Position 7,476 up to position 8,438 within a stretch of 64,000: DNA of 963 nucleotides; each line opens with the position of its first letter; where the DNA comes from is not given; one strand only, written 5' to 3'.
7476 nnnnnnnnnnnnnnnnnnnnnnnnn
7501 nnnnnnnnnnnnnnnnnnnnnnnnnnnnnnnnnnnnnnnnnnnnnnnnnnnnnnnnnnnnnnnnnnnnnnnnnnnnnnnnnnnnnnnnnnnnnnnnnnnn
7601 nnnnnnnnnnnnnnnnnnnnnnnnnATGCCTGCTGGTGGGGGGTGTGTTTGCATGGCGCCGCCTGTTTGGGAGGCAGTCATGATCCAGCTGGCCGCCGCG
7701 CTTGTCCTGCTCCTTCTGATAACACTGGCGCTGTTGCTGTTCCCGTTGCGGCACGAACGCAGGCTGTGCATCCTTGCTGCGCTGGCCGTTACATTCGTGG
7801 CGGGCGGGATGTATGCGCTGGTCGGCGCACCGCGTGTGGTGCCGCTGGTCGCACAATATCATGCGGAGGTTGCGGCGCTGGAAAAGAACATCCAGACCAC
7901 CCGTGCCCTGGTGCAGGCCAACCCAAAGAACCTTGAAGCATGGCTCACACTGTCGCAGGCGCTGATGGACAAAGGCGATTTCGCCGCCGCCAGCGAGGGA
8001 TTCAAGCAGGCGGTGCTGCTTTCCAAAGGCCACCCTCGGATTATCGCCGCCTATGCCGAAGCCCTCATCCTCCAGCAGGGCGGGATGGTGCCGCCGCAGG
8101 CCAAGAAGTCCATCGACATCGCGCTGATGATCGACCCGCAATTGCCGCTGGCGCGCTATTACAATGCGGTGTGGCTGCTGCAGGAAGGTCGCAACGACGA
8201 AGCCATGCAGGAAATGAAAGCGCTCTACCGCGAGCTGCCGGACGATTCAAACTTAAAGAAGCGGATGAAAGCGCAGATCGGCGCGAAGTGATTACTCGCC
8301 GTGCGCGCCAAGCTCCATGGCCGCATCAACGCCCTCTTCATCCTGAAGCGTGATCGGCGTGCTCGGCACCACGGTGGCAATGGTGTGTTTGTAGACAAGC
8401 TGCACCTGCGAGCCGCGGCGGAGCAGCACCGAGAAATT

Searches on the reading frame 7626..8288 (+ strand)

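Call 64: search_protein_families(library=pfam, proteins=[window:7626-8288:+], max_evalue=0.001)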
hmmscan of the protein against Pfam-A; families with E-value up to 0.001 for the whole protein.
window:7626-8288:+ (221 aa): 7 families
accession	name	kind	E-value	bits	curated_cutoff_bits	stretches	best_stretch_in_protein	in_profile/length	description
PF14559.12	TPR_19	-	3e-11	43.9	25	1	94-144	16-66/68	Tetratricopeptide repeat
PF23914.1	TPR_CcmH_CycH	-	7.1e-10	39.4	42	1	93-208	40-155/158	Cytochrome c-type biogenesis protein H TPR domain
PF13428.12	TPR_14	-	6.7e-08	32.9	23.5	0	104-146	2-44/44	Tetratricopeptide repeat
PF13432.12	TPR_16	-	3e-06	28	32.7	0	93-123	21-51/65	Tetratricopeptide repeat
PF07719.23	TPR_2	-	7.7e-06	26.1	27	0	104-135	2-33/34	Tetratricopeptide repeat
PF14561.12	TPR_20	-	7.7e-05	23.4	25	0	86-125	5-44/90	Tetratricopeptide repeat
PF13181.12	TPR_8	-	0.00037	20.9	25.7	0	104-134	2-32/34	Tetratricopeptide repeat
